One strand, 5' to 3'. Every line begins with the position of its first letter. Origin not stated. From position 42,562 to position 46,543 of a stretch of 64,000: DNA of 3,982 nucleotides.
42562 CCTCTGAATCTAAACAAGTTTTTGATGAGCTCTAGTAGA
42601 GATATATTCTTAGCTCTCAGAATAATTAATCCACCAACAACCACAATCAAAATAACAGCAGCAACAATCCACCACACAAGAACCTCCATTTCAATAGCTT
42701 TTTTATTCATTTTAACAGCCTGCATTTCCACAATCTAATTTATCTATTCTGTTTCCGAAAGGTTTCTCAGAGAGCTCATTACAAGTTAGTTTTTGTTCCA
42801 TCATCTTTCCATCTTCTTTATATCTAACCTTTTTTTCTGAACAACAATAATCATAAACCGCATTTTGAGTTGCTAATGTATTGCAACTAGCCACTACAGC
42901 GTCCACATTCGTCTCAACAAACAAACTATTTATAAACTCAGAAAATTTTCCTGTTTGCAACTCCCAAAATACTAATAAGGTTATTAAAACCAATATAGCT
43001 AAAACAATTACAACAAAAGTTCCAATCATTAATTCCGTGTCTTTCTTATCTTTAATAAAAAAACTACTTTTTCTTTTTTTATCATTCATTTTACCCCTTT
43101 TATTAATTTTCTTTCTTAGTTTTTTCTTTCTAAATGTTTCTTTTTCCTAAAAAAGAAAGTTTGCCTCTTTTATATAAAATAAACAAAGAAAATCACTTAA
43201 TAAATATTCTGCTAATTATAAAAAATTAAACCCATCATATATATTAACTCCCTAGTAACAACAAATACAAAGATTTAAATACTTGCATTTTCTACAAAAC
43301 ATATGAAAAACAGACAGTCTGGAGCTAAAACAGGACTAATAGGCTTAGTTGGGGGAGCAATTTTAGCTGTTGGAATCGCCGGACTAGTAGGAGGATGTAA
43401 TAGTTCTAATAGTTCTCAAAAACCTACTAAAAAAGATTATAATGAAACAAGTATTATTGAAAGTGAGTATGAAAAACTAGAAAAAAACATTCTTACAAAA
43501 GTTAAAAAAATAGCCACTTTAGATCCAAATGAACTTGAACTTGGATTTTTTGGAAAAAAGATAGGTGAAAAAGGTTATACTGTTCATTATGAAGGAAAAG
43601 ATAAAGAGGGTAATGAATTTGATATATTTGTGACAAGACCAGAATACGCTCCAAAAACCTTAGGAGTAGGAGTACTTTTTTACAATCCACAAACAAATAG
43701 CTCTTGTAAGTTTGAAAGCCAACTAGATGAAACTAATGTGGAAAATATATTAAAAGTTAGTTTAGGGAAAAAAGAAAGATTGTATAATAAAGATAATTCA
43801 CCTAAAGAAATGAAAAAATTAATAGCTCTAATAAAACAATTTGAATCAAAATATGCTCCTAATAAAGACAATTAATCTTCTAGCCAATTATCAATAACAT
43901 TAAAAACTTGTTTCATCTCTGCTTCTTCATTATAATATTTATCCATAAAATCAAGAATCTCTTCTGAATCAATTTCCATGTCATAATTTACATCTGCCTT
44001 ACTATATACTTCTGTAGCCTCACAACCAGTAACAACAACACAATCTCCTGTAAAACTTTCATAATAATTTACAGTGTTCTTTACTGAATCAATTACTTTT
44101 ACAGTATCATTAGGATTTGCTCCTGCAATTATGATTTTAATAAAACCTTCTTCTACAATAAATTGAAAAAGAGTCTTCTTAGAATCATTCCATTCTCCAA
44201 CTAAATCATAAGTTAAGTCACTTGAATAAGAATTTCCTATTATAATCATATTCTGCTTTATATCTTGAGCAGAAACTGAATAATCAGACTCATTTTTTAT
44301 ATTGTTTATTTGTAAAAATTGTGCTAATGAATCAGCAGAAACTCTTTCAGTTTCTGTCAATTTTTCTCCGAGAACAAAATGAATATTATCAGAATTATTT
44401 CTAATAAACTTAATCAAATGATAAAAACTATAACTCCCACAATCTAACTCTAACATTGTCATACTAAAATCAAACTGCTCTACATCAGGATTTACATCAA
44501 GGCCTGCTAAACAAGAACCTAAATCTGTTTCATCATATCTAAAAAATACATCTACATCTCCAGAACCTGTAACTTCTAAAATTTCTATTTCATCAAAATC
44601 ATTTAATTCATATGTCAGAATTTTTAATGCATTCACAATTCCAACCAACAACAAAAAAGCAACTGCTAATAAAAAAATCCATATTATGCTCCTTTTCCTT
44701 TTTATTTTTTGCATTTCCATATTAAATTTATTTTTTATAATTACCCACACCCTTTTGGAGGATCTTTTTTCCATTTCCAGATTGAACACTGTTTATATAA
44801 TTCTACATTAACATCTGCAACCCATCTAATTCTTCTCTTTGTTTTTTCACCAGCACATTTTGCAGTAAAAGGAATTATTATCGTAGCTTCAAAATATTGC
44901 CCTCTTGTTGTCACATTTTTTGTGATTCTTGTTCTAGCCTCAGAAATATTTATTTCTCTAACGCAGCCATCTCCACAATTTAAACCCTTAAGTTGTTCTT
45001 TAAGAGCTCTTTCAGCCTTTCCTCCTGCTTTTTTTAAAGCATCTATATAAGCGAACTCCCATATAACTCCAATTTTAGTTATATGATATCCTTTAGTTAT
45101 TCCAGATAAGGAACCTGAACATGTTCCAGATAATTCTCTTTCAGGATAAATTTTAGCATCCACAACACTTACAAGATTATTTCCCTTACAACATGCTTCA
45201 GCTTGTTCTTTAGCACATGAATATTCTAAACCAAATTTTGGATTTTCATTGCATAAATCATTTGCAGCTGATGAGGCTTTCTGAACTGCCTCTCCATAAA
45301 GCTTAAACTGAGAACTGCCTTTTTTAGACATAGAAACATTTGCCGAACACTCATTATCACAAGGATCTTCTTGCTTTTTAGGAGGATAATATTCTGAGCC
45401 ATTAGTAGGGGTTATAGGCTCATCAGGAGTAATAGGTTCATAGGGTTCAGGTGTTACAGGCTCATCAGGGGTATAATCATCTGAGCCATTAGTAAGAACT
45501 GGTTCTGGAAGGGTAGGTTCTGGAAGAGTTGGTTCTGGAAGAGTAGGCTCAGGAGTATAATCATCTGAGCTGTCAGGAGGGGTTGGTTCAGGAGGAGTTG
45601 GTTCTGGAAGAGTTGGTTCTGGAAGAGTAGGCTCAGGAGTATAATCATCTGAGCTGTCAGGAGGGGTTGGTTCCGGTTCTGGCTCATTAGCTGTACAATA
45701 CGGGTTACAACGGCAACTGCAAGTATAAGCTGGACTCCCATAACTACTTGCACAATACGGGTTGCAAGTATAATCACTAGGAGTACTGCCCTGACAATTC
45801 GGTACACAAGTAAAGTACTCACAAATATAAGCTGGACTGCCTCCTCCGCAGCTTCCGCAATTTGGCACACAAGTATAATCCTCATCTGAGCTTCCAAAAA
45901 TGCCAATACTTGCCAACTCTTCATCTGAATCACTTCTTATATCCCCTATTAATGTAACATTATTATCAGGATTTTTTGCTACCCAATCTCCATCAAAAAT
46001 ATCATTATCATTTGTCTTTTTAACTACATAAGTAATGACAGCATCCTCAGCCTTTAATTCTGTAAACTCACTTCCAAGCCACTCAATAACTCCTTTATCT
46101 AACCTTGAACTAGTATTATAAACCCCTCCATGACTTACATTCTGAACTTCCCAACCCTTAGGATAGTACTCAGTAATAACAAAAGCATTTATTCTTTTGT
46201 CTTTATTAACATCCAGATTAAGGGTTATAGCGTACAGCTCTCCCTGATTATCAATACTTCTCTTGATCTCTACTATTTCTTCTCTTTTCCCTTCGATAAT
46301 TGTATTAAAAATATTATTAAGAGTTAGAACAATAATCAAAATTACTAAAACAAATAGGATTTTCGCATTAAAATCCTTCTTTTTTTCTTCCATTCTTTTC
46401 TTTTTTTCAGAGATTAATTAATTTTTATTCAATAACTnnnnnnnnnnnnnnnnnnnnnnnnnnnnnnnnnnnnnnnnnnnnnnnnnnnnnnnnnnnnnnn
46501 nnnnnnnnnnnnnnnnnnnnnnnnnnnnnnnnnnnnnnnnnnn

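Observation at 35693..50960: Fifteen co-oriented genes form a type IV filament locus with ten class-III-signal-peptide proteins and orphan C-terminal domains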

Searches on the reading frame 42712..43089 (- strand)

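Call 3: search_protein_families(library=pfam, max_evalue=0.1, proteins=[window:42712-43089:-])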
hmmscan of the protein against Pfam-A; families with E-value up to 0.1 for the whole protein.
window:42712-43089:- (125 aa): 2 families
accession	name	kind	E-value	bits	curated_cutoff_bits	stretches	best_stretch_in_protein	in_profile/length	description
PF04478.17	Mid2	-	0.005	17.1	23.2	1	14-55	42-83/150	Mid2 like cell wall stress sensor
PF13121.11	DUF3976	-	0.076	13.9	25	0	21-38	22-39/40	Domain of unknown function (DUF3976)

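Call 5: search_protein_families(library=ncbifam, max_evalue=0.1, proteins=[window:42712-43089:-])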
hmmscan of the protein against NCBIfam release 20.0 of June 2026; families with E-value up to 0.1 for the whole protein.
window:42712-43089:- (125 aa): 3 families
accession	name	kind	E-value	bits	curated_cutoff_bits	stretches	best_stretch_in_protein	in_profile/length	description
NF051431.1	Rv0361_Cterm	subfamily_domain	0.019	15.2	37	1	26-95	9-77/140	Rv0361 family membrane protein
NF050118.1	aa3_CtaJ_Mycob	equivalog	0.065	13.6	43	1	21-43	5-27/80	aa3-type cytochrome oxidase subunit CtaJ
NF003339.0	PRK04351.1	equivalog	0.065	12.9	113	1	68-106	100-138/149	SprT family protein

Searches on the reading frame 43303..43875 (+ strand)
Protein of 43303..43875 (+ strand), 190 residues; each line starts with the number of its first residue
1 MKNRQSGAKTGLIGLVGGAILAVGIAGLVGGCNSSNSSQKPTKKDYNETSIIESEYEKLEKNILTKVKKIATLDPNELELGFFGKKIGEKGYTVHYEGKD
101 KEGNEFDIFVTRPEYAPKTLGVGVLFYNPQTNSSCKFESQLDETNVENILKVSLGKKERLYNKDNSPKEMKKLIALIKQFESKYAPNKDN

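Call 3: search_protein_families(library=pfam, max_evalue=0.1, proteins=[window:43303-43875:+])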
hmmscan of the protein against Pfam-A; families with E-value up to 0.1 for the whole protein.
window:43303-43875:+ (190 aa): 2 families
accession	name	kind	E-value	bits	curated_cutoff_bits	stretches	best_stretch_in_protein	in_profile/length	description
PF14389.11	Lzipper-MIP1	-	0.008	17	32.2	0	142-182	22-65/84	Leucine-zipper of ternary complex factor MIP1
PF09849.14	DUF2076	-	0.061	13.8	38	1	14-60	164-208/265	Uncharacterized protein conserved in bacteria (DUF2076)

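Call 5: search_protein_families(library=ncbifam, max_evalue=0.1, proteins=[window:43303-43875:+])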
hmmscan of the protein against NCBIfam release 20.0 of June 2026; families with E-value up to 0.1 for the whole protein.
window:43303-43875:+ (190 aa): 0 families

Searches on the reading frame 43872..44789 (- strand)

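Call 3: search_protein_families(library=pfam, max_evalue=0.1, proteins=[window:43872-44789:-])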
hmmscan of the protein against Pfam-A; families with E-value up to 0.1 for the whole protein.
window:43872-44789:- (305 aa): 2 families
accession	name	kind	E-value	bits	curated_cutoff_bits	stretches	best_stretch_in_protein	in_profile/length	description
PF12730.13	ABC2_membrane_4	-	0.04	14.3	27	1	23-54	3-33/179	ABC-2 family transporter protein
PF00685.33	Sulfotransfer_1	-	0.1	12.4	22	0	113-164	133-188/255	Sulfotransferase domain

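Call 5: search_protein_families(library=ncbifam, max_evalue=0.1, proteins=[window:43872-44789:-])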
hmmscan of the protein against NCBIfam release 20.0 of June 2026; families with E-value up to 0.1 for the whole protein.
window:43872-44789:- (305 aa): 0 families

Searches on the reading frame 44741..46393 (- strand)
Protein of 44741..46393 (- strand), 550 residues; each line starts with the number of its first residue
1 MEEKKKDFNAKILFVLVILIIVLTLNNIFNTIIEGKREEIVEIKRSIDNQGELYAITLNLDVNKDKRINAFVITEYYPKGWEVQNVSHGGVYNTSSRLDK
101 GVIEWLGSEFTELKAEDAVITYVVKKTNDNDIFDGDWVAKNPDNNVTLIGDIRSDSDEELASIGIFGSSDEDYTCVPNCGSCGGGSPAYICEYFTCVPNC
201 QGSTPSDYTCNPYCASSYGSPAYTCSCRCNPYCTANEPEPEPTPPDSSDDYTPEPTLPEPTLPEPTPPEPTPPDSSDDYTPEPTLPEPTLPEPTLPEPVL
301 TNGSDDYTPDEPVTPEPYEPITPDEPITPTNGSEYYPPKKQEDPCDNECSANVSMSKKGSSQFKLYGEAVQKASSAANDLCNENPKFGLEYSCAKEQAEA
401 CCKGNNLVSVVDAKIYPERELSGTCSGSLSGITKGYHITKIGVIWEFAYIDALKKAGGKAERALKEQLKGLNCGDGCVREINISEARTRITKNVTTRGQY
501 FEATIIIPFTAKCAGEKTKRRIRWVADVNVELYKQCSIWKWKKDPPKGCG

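Call 3: search_protein_families(library=pfam, max_evalue=0.1, proteins=[window:44741-46393:-])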
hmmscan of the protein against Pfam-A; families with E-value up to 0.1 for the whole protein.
window:44741-46393:- (550 aa): 0 families

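Call 5: search_protein_families(library=ncbifam, max_evalue=0.1, proteins=[window:44741-46393:-])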
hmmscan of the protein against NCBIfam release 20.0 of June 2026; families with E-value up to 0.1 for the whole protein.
window:44741-46393:- (550 aa): 0 families
